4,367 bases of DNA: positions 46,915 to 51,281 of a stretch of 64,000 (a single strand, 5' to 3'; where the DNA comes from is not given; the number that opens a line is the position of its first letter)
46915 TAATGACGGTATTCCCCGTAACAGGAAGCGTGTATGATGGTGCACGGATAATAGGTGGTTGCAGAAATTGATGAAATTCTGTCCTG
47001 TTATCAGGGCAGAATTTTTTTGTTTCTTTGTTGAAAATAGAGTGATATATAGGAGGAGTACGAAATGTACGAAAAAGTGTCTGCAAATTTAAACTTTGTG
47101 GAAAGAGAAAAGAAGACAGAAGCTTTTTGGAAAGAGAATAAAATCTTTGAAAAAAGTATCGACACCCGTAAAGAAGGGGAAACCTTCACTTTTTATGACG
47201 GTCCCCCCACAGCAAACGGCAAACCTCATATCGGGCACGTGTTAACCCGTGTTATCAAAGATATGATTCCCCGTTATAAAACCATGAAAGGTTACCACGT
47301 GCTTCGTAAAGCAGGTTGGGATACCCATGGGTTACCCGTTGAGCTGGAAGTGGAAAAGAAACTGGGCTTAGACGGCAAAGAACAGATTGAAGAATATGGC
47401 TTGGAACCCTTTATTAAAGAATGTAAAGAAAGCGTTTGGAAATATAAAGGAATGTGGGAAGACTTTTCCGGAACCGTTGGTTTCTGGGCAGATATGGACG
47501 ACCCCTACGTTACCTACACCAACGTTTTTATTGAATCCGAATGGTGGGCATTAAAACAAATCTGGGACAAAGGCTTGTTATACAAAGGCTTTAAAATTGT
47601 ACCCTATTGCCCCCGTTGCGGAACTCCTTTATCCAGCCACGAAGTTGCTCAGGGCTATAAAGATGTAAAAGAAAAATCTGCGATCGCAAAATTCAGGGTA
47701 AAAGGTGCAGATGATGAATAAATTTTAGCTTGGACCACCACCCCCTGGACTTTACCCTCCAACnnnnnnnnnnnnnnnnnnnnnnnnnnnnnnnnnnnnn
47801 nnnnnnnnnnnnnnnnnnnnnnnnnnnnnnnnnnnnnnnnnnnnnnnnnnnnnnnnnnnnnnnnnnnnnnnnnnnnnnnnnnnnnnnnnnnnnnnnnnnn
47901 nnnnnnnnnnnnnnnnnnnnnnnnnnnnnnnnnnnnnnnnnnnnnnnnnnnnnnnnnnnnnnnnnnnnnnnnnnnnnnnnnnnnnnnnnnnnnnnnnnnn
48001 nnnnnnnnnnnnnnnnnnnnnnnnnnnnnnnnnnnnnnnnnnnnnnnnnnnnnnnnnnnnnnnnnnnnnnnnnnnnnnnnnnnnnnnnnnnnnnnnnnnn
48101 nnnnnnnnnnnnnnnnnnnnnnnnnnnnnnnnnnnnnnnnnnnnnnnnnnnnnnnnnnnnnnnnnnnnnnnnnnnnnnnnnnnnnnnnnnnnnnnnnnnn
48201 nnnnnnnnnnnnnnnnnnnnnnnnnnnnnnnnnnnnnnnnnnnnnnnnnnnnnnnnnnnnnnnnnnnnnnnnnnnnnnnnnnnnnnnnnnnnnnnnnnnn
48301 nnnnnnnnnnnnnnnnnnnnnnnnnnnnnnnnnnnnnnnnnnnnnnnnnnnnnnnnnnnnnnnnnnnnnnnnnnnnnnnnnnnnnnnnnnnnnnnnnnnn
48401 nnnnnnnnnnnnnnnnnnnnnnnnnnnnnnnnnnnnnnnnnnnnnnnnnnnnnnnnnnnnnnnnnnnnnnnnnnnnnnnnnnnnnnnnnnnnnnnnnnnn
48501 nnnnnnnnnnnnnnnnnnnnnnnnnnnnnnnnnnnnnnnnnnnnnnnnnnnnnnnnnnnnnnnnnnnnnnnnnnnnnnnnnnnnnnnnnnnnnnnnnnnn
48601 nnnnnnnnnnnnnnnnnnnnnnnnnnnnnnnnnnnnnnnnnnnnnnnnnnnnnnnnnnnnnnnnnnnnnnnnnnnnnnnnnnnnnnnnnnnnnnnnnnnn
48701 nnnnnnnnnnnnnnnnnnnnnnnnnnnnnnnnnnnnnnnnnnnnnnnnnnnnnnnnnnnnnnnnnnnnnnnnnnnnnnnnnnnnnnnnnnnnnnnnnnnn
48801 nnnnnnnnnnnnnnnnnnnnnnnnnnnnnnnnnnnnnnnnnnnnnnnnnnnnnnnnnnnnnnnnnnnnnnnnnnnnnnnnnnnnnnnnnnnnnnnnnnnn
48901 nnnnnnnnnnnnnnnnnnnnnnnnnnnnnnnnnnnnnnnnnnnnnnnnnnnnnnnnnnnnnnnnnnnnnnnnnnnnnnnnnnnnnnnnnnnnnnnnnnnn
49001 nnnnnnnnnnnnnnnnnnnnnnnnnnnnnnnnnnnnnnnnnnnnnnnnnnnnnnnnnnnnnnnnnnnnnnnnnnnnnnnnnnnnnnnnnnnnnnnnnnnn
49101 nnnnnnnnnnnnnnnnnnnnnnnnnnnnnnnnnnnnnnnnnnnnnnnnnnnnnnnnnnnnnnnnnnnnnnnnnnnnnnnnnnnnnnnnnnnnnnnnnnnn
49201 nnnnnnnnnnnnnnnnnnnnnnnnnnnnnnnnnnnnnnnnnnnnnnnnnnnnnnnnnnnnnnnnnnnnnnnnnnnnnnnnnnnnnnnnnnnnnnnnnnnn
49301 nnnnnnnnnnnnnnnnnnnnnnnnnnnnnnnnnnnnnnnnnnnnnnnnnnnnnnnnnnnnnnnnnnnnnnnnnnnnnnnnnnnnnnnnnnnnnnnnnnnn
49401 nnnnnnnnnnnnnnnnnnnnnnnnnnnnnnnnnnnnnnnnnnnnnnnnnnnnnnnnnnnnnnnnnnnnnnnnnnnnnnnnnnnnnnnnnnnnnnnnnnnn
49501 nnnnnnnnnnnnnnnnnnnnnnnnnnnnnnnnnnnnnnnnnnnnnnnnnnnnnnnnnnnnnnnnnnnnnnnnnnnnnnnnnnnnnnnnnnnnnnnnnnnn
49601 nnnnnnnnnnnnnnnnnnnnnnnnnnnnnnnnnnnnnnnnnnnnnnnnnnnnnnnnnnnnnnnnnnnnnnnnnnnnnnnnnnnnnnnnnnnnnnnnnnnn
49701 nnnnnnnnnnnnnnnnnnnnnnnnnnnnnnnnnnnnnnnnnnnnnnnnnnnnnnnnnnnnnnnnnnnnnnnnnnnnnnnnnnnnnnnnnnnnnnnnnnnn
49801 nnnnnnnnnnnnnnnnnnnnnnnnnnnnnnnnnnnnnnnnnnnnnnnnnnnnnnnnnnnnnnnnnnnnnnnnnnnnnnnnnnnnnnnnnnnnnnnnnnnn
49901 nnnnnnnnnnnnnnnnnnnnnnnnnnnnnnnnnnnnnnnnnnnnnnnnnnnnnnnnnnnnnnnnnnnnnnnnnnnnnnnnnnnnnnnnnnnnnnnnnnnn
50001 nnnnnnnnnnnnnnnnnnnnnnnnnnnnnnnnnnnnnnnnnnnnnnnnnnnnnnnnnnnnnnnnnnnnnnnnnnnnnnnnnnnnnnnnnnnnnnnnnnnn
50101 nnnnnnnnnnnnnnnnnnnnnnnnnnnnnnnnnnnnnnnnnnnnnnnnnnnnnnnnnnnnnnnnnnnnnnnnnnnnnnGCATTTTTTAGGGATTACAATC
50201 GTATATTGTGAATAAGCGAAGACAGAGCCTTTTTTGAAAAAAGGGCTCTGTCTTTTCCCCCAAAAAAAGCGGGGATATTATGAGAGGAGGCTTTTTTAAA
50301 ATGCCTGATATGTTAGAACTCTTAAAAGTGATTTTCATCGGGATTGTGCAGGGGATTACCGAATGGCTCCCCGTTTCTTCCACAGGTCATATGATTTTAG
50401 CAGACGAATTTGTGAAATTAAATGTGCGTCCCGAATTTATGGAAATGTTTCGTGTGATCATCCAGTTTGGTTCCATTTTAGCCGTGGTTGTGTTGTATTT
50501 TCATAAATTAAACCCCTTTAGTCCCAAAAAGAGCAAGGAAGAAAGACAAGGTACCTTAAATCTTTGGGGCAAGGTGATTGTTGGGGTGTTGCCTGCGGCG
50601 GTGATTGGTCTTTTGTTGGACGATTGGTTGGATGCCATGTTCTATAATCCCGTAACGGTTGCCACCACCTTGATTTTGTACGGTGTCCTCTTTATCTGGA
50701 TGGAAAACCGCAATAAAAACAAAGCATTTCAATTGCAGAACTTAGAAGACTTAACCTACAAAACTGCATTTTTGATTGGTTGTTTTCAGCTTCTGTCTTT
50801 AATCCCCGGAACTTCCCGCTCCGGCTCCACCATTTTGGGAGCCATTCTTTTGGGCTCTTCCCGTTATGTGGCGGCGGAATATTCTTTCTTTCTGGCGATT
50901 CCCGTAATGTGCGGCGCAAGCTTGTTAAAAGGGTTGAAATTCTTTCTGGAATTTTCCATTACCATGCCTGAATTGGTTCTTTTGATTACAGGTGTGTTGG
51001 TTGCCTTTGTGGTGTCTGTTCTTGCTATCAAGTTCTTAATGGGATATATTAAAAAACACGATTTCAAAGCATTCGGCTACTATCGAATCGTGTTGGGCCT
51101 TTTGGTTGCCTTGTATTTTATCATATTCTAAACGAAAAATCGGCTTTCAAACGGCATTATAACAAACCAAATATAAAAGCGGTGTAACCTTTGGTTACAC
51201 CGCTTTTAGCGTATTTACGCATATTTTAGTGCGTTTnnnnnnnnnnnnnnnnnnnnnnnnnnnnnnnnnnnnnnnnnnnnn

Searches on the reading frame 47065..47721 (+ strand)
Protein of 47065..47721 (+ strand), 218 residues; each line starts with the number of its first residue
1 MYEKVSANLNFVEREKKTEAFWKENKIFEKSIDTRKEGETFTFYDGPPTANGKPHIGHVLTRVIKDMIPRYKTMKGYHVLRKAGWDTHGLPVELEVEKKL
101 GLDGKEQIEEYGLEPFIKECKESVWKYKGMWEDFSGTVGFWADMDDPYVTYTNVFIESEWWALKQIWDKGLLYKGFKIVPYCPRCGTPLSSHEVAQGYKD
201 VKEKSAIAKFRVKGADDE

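Call 79: search_protein_families(library=pfam, proteins=[window:47065-47721:+])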
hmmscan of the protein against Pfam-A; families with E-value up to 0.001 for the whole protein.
window:47065-47721:+ (218 aa): 2 families
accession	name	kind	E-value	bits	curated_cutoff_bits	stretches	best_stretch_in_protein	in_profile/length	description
PF00133.28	tRNA-synt_1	-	5.9e-59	200.3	22.7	1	20-207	4-189/414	tRNA synthetases class I (I, L, M and V)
PF09334.17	tRNA-synt_1g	-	3.5e-11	42.9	20.1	1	49-111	9-70/391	tRNA synthetases class I (M)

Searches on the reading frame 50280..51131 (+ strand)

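Call 79: search_protein_families(library=pfam, proteins=[window:50280-51131:+])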
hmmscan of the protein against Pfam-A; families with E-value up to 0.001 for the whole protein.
window:50280-51131:+ (283 aa): 1 family
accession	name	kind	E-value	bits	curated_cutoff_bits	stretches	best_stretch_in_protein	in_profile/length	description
PF02673.24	BacA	-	8.9e-88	294.7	33.4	1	18-275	2-257/257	Bacitracin resistance protein BacA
